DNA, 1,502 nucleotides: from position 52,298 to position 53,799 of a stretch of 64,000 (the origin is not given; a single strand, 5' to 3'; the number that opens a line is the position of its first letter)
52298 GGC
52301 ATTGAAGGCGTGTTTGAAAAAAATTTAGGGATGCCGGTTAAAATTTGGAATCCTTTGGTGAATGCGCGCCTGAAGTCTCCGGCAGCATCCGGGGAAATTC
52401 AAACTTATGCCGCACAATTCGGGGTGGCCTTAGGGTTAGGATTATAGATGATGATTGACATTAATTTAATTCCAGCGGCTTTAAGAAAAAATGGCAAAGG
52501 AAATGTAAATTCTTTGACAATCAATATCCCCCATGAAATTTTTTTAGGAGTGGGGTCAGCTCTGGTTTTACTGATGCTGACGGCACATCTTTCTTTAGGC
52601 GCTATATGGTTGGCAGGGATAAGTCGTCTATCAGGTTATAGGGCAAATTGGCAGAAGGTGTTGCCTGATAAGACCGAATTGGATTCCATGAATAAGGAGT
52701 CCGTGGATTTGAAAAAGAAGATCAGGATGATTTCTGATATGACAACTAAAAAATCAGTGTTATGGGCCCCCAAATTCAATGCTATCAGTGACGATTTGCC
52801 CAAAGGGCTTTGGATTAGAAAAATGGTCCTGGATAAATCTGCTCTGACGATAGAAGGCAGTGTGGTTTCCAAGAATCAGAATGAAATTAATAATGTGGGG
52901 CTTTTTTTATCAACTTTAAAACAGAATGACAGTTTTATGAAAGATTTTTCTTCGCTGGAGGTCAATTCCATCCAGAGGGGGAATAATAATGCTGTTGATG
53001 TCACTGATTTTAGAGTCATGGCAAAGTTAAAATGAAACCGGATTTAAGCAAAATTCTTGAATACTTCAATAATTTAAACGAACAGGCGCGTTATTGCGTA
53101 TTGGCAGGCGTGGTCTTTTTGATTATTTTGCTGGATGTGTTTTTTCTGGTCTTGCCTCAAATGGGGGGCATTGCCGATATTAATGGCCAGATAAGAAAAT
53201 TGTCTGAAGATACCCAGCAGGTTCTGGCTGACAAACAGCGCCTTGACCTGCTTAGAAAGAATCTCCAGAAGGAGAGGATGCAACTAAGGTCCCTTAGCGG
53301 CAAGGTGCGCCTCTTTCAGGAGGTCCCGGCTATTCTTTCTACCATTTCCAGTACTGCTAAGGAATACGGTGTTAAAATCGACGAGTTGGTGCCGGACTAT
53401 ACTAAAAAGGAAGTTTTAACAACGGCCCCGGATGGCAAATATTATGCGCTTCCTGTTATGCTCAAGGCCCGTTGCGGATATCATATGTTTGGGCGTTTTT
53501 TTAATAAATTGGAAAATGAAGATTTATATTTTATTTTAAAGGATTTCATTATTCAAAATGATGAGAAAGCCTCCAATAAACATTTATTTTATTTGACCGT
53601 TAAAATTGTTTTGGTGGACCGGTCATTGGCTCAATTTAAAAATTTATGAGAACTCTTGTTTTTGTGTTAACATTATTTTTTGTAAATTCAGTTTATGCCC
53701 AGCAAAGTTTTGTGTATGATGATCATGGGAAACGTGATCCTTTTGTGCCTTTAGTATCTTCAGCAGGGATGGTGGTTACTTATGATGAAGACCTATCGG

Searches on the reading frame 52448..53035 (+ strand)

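Call 9: search_protein_families(library=pfam, proteins=[window:52448-53035:+], max_evalue=0.01)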
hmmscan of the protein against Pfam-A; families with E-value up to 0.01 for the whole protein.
window:52448-53035:+ (195 aa): 1 family
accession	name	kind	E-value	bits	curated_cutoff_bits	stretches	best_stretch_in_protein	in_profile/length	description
PF05137.18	PilN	-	1.2e-05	25.7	22.8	1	110-193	3-77/78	Fimbrial assembly protein (PilN)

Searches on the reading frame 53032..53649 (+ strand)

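Call 50: search_protein_families(library=pfam, proteins=[window:53032-53649:+], max_evalue=0.001)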
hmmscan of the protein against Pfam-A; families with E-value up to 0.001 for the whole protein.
window:53032-53649:+ (205 aa): 1 family
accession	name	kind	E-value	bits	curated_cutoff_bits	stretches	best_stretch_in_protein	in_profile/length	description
PF04350.18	PilO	-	8.6e-09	36.1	22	1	51-184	5-131/145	Pilus assembly protein, PilO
